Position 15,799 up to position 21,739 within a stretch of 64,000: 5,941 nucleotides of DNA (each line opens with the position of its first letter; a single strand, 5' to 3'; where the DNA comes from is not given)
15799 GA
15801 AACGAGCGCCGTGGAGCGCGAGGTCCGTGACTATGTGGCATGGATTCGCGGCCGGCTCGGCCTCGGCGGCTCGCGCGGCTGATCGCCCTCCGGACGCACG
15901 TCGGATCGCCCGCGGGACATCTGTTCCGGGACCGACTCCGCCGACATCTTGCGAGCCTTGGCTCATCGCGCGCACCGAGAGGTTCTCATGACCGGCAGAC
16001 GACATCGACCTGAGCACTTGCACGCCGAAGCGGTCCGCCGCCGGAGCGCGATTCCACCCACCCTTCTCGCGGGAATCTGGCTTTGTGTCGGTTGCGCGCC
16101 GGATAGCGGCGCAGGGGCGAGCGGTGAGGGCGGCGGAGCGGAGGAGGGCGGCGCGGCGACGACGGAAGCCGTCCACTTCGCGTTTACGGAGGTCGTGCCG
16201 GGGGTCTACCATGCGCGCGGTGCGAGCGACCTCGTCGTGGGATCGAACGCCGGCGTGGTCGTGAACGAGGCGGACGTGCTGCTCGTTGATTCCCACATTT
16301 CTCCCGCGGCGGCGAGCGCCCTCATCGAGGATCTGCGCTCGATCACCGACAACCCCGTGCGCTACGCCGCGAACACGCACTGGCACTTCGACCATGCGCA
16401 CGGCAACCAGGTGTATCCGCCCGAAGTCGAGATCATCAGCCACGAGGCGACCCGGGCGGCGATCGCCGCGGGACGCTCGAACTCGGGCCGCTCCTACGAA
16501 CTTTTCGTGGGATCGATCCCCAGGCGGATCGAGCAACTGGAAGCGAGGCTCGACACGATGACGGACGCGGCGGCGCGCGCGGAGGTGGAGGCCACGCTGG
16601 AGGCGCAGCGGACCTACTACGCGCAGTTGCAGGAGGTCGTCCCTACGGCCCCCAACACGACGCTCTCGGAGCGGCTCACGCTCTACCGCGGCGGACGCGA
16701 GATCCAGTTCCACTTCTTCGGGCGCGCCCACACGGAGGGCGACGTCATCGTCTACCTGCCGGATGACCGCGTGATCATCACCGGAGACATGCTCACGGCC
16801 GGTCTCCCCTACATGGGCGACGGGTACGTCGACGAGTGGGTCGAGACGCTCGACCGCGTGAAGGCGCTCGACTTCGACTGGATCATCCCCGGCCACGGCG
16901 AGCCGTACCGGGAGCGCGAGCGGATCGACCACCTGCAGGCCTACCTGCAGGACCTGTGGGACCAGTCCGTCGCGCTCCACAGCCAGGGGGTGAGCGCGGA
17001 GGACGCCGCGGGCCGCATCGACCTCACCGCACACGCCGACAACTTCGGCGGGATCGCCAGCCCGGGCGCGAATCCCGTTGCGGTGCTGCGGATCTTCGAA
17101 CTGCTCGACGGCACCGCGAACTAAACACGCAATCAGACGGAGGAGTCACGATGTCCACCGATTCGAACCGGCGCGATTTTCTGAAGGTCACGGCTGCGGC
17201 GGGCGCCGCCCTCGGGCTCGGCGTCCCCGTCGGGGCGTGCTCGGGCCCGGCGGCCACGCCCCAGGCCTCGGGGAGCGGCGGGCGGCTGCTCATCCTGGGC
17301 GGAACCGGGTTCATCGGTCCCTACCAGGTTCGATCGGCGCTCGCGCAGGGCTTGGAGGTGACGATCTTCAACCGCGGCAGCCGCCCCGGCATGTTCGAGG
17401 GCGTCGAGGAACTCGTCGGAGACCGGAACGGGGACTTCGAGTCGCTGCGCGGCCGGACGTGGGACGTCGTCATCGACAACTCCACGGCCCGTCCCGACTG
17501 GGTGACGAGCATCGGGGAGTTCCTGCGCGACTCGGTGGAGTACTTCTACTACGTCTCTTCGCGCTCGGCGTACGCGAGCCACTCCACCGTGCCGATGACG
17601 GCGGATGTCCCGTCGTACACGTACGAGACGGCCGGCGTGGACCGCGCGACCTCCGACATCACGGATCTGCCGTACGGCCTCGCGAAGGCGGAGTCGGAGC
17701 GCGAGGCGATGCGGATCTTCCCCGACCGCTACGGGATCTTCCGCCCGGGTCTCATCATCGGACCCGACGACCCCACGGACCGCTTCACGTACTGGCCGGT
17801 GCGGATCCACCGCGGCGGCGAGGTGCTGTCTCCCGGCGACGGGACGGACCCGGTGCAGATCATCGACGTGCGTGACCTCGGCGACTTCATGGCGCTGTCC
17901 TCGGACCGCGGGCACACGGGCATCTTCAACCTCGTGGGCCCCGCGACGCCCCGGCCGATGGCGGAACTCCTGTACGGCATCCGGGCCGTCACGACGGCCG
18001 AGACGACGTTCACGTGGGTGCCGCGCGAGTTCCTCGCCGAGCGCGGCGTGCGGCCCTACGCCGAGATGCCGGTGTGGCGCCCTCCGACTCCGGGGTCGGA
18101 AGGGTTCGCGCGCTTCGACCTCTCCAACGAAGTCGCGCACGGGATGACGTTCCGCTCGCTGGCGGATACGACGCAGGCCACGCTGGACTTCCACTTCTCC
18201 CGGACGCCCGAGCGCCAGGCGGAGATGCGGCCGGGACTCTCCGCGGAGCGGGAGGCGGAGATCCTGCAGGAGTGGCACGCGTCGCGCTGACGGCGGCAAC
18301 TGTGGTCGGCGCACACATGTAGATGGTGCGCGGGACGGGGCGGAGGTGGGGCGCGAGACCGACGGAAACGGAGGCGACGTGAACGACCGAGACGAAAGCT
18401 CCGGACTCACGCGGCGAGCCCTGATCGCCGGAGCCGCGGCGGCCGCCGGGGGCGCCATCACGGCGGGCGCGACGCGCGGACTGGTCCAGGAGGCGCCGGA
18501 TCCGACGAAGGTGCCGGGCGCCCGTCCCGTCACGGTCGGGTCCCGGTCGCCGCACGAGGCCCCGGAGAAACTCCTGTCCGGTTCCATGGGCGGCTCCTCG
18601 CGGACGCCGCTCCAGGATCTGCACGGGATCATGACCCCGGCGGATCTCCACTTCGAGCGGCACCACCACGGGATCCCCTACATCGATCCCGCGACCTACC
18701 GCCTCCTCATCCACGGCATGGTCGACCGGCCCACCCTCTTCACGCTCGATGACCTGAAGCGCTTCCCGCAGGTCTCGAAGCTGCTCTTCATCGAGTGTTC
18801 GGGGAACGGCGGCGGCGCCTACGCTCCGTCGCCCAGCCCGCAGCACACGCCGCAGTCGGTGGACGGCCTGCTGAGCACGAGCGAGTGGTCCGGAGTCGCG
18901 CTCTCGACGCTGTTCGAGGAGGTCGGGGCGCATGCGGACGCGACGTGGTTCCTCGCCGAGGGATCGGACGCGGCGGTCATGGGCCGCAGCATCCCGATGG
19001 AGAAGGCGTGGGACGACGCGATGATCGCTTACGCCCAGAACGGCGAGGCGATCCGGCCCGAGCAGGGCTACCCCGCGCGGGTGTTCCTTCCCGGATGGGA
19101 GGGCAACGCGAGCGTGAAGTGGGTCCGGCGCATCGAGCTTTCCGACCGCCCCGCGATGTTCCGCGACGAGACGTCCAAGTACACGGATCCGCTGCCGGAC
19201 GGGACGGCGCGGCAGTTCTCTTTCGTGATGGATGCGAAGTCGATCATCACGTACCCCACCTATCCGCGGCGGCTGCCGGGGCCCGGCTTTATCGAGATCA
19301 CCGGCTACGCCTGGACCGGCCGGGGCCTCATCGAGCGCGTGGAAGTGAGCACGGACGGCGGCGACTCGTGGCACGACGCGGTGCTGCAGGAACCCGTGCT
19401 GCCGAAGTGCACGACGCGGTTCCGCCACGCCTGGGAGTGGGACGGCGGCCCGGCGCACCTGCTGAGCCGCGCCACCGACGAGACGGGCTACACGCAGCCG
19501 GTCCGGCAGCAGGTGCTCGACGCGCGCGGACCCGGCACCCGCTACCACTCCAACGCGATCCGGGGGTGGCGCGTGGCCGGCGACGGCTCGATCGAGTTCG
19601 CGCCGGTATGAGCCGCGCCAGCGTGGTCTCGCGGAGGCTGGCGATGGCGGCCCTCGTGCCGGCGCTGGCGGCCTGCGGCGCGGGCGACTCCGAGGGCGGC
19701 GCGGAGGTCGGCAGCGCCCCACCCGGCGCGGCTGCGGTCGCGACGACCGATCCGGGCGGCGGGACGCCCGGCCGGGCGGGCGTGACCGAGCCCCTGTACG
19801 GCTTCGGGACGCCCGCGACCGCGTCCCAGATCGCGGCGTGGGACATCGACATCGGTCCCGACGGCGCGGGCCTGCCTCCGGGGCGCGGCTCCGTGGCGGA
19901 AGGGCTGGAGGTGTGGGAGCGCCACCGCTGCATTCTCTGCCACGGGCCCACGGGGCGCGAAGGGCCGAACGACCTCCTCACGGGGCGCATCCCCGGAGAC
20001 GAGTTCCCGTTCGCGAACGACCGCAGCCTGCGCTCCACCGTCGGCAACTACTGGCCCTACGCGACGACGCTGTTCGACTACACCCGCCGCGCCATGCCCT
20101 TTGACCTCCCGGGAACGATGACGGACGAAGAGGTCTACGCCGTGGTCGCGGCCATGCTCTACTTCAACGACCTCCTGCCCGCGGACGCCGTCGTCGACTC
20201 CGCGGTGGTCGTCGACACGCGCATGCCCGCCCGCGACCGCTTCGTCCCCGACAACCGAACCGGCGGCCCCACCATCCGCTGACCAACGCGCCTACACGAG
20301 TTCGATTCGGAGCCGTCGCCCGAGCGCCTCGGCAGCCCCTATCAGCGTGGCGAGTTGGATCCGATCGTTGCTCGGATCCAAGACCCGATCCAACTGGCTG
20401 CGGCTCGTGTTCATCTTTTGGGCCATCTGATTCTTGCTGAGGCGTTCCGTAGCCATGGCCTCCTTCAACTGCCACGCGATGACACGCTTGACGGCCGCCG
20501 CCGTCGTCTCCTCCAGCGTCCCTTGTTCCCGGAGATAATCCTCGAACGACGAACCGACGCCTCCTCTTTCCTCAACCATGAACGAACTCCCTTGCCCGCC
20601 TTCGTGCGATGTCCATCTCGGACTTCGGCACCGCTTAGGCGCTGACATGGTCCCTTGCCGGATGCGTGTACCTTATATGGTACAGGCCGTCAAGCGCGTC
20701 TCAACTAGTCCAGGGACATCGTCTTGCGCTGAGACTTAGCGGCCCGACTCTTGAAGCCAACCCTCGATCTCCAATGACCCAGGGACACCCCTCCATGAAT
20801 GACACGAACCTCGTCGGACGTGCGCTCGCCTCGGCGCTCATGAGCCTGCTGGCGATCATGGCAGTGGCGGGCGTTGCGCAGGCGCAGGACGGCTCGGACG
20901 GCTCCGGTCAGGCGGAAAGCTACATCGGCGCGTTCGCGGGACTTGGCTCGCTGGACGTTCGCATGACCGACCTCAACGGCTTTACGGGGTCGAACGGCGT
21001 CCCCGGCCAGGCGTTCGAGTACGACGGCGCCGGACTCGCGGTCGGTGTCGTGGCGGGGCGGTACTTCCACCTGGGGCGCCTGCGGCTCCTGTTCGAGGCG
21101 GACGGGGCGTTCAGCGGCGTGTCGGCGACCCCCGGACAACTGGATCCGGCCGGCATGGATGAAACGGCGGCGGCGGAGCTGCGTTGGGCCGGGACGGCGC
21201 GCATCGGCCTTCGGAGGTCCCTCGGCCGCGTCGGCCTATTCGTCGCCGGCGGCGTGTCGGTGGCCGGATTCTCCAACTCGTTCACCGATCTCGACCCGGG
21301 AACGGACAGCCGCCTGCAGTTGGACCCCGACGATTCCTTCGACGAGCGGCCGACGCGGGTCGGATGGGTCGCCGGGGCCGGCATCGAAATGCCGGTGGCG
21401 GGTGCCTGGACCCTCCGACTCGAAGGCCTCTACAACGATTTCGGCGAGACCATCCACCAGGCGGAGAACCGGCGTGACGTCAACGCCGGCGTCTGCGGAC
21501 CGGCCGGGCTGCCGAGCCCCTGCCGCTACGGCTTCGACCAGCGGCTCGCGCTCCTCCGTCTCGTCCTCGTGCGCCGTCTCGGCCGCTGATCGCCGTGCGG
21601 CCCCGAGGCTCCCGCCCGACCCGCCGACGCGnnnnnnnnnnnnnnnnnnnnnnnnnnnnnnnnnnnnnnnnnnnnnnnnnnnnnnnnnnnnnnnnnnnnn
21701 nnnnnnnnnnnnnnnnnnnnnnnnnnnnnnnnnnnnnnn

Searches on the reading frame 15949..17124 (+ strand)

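Call 65: search_protein_families(library=pfam, proteins=[window:15949-17124:+], max_evalue=0.00001)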
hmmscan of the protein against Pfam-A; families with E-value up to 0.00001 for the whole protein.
window:15949-17124:+ (391 aa): 1 family
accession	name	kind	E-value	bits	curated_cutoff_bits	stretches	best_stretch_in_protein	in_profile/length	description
PF00753.33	Lactamase_B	-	5.8e-22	79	22.7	1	97-316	4-196/196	Metallo-beta-lactamase superfamily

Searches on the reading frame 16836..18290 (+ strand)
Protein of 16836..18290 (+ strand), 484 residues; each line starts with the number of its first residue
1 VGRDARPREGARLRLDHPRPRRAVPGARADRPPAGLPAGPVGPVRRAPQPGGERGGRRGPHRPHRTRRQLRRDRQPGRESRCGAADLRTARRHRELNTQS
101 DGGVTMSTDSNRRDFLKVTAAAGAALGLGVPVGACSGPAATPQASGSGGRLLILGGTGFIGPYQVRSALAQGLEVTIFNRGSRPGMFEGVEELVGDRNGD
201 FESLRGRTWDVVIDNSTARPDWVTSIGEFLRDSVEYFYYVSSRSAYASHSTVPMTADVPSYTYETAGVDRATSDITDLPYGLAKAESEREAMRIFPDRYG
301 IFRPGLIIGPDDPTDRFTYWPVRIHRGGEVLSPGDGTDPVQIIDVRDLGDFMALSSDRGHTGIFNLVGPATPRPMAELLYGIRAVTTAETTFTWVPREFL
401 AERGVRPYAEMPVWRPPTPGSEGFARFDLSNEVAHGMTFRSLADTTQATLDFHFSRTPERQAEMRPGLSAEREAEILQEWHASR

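Call 65: search_protein_families(library=pfam, proteins=[window:16836-18290:+], max_evalue=0.00001)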
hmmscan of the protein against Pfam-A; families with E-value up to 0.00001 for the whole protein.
window:16836-18290:+ (484 aa): 2 families
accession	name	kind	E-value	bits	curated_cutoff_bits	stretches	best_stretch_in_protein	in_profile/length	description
PF01370.27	Epimerase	-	2.8e-11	43.7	20.9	1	152-365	2-238/240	NAD dependent epimerase/dehydratase family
PF10518.14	TAT_signal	-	2.2e-06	27.7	22.7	1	111-129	3-21/21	TAT (twin-arginine translocation) pathway signal sequence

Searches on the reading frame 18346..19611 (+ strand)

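Call 65: search_protein_families(library=pfam, proteins=[window:18346-19611:+], max_evalue=0.00001)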
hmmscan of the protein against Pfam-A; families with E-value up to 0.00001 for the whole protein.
window:18346-19611:+ (421 aa): 2 families
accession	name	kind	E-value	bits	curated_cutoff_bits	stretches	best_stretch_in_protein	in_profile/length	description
PF00174.25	Oxidored_molyb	-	2.1e-46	158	24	1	107-269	1-164/169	Oxidoreductase molybdopterin binding domain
PF03404.22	Mo-co_dimer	-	2.7e-12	47.3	22.7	1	293-396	5-125/138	Mo-co oxidoreductase dimerisation domain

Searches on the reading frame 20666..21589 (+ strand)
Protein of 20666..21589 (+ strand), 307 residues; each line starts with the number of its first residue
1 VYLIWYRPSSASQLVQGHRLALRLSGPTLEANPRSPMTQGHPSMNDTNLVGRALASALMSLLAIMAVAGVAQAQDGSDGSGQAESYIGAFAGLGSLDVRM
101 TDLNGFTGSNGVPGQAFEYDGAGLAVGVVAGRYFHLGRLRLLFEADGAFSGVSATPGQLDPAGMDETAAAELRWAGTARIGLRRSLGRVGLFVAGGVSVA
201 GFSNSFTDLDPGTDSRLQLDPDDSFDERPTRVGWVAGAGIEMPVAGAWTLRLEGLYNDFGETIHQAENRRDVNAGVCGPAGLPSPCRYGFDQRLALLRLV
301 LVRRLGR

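Call 65: search_protein_families(library=pfam, proteins=[window:20666-21589:+], max_evalue=0.00001)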
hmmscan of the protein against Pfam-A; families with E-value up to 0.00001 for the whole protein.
window:20666-21589:+ (307 aa): 1 family
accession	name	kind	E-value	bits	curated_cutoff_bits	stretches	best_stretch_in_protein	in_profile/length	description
PF13505.12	OMP_b-brl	-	9e-07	29.7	28.7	1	60-265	2-158/175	Outer membrane protein beta-barrel domain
